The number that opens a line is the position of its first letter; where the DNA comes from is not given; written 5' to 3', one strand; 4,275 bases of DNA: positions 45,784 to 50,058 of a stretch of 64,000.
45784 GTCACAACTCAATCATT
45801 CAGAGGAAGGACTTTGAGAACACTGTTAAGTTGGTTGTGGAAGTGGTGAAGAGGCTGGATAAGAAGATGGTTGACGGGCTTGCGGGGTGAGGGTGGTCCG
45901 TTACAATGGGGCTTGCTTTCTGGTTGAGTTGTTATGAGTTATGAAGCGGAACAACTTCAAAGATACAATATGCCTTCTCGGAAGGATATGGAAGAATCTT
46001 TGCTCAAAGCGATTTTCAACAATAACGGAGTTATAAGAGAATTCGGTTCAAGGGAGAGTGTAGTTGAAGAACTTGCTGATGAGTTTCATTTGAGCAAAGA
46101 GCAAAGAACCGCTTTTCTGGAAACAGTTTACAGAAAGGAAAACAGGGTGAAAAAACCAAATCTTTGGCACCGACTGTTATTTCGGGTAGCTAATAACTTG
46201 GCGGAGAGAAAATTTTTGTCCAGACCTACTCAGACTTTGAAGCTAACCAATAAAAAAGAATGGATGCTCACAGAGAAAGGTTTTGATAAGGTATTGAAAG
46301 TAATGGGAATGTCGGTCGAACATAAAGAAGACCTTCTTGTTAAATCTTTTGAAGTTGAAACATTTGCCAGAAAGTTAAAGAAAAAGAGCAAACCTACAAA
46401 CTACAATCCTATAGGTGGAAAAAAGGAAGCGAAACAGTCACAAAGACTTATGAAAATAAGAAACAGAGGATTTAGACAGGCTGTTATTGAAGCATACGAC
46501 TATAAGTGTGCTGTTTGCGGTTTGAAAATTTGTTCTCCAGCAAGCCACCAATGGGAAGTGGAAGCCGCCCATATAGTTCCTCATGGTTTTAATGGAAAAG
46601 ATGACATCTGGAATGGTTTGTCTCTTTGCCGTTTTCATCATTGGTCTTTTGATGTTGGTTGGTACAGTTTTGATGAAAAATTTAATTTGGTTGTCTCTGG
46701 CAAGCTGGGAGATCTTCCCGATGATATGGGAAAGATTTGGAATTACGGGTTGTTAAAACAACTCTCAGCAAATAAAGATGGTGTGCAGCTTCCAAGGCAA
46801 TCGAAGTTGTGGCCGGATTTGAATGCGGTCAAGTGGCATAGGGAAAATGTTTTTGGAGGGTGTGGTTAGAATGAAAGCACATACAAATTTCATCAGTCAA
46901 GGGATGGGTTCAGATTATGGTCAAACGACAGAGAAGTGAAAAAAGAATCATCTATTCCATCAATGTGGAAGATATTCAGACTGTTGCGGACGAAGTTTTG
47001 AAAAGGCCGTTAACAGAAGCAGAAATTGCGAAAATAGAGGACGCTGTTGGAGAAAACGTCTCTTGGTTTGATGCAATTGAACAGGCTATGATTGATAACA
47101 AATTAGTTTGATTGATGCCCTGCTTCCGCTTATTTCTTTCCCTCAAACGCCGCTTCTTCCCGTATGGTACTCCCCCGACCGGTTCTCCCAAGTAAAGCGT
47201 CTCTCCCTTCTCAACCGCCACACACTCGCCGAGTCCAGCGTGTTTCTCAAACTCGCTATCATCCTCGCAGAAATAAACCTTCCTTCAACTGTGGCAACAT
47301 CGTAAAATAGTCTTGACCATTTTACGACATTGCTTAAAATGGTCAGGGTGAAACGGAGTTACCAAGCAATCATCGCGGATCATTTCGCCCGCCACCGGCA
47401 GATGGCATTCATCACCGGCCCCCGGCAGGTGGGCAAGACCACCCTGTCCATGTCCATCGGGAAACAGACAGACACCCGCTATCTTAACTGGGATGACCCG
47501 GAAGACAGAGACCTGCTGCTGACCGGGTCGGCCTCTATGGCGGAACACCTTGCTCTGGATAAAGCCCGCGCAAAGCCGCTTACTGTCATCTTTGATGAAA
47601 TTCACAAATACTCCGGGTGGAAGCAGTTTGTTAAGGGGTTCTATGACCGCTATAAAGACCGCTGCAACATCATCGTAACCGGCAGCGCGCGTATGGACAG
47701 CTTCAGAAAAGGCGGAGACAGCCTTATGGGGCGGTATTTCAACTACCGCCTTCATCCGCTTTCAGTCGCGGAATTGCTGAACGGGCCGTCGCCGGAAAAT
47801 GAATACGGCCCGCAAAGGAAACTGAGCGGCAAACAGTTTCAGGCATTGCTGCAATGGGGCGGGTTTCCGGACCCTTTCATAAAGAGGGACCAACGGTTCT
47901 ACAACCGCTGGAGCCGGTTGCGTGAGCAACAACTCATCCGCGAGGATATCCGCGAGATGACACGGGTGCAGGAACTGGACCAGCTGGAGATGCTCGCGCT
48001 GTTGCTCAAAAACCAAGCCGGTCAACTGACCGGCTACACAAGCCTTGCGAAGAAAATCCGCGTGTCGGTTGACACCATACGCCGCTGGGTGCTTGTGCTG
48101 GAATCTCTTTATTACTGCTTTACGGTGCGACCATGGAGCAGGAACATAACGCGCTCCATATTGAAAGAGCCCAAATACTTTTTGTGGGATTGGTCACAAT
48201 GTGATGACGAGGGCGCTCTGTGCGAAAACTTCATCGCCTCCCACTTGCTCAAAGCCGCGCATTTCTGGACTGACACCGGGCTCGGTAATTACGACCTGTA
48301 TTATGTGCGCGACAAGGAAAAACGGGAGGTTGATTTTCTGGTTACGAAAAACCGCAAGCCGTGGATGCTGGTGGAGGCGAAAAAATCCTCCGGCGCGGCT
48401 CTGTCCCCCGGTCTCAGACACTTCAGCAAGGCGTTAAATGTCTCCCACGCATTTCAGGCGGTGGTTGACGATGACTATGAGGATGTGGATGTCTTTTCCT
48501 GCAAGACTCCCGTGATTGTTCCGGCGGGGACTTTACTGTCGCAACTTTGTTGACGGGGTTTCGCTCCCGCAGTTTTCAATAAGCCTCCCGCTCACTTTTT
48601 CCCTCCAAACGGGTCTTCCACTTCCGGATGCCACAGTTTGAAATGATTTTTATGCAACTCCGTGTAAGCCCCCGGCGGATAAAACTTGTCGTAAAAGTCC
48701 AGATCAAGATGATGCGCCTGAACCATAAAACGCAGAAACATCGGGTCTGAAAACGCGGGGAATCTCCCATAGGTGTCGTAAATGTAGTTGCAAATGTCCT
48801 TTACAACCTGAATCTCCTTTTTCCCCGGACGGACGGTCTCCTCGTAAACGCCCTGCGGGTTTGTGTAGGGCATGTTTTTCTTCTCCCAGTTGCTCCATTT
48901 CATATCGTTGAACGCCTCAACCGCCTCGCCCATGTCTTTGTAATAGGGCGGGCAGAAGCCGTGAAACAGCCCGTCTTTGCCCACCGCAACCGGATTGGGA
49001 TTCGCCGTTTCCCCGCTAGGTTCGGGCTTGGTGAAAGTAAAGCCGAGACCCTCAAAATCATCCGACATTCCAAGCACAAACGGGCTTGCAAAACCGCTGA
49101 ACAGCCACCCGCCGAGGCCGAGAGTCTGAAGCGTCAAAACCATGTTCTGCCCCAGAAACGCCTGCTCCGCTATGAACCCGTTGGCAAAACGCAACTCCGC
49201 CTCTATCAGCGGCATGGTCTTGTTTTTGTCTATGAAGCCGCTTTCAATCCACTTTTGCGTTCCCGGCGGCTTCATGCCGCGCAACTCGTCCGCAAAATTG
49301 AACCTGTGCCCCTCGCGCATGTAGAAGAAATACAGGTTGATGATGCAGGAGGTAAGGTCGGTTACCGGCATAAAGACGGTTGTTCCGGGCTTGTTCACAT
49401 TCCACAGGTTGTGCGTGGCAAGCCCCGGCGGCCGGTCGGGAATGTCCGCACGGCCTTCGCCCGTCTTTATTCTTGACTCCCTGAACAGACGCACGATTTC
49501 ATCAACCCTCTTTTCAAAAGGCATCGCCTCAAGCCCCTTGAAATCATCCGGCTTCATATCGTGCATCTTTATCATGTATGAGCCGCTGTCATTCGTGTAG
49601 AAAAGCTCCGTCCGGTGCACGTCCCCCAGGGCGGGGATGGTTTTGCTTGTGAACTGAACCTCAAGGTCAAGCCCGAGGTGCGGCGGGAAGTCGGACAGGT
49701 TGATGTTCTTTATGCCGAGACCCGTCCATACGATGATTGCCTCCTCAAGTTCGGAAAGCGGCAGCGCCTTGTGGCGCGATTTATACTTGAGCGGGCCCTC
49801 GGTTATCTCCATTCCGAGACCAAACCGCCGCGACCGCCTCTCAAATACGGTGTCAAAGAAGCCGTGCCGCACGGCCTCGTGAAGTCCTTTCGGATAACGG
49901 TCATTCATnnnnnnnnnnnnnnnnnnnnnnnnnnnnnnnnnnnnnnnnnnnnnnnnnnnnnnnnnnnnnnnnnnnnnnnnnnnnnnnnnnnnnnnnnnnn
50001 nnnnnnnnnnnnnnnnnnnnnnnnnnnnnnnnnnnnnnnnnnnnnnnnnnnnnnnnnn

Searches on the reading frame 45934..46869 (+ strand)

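Call 101: search_protein_families(library=padloc, proteins=[window:45934-46869:+], max_evalue=0.01)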
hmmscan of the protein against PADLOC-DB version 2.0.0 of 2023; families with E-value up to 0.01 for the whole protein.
window:45934-46869:+ (311 aa): 2 families
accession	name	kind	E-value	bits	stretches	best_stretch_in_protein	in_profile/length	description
PDLC04132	HNH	-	1.2e-17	62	1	140-307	116-272/286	-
PDLC03546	HNH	-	4.6e-05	20.6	1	168-256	150-235/282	Type II restriction enzyme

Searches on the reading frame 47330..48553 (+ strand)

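Call 101: search_protein_families(library=padloc, proteins=[window:47330-48553:+], max_evalue=0.01)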
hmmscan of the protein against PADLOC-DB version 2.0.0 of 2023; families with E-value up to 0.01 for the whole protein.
window:47330-48553:+ (407 aa): 7 families
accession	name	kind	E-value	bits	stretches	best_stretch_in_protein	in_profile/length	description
PDLC04790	PDC-S01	-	2.9e-56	189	1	4-381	8-398/422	-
PDLC04789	PDC-S01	-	4.2e-46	155.7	1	7-369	2-356/375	-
PDLC04787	PDC-S01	-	4.7e-37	125.8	1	7-343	11-349/412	-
PDLC04791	PDC-S01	-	2.1e-24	83.9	1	9-382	4-378/395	-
PDLC04786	PDC-S01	-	1e-15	55.4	2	22-151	19-155/439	-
PDLC04792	PDC-S01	-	3.2e-11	40.5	2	8-148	3-150/452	-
PDLC04788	PDC-S01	-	6.3e-11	39.8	1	23-154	19-155/448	-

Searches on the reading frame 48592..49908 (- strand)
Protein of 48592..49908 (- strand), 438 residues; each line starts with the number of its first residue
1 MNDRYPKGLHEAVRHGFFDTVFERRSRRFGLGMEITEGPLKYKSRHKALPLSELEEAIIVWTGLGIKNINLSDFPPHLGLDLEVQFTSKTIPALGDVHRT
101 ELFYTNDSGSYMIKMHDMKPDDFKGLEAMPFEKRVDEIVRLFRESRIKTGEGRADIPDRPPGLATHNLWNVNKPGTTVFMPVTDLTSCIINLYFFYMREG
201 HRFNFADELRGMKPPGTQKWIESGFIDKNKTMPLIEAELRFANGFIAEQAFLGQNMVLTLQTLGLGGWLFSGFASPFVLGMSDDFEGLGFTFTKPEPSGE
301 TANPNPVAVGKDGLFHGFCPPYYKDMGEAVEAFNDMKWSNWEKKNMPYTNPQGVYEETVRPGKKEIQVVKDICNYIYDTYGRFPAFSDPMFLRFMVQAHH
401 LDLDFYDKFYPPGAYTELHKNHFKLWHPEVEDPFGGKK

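Call 82: find_encoding_contigs(protein=window:48592-49908:-, flank=10000, max_places=1)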
Protein window:48592-49908:- (438 aa): no gene with exactly this product is on record in the collection.

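Call 101: search_protein_families(library=padloc, proteins=[window:48592-49908:-], max_evalue=0.01)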
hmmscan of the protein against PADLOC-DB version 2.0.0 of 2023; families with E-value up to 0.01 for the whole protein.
window:48592-49908:- (438 aa): 0 families
